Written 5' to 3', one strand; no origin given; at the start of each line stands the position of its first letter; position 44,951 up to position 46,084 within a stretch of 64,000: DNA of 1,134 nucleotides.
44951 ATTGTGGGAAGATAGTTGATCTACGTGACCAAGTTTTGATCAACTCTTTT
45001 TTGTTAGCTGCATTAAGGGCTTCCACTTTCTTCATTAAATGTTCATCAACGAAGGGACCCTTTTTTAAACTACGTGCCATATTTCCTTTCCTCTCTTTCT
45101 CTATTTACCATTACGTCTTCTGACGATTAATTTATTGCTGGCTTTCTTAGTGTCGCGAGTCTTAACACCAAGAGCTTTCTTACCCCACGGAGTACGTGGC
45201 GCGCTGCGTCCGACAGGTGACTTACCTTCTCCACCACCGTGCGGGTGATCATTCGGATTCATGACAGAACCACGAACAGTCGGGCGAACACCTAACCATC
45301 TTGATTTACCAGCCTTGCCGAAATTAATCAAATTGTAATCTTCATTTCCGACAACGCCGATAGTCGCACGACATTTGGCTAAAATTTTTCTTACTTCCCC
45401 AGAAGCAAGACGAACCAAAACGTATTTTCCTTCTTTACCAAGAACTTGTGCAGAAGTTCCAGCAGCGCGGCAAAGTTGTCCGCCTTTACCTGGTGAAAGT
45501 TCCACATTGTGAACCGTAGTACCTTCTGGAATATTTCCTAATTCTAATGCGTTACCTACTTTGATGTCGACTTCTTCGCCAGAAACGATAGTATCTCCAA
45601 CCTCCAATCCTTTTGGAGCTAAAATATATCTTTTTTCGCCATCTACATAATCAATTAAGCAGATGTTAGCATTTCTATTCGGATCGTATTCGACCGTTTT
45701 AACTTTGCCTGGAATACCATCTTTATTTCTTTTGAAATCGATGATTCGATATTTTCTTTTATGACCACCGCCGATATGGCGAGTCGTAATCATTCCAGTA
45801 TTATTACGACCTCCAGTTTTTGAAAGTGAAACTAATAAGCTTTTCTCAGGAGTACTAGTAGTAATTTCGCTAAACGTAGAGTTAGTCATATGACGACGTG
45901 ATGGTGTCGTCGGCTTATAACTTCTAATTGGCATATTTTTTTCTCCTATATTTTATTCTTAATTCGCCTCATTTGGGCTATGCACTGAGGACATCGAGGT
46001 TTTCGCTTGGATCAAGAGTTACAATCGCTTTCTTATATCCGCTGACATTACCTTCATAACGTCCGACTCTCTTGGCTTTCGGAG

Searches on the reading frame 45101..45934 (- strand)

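Call 7: search_protein_families(library=pfam, proteins=[window:45101-45934:-], max_evalue=0.001)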
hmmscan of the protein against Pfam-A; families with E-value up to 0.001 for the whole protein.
window:45101-45934:- (277 aa): 2 families
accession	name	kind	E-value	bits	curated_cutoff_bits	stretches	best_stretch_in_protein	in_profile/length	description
PF03947.24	Ribosomal_L2_C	-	3.9e-56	189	33.7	1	125-251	1-126/126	Ribosomal Proteins L2, C-terminal domain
PF00181.30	Ribosomal_L2_N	-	6.6e-38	129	23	1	42-118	1-77/77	Ribosomal Proteins L2, RNA binding N-terminal domain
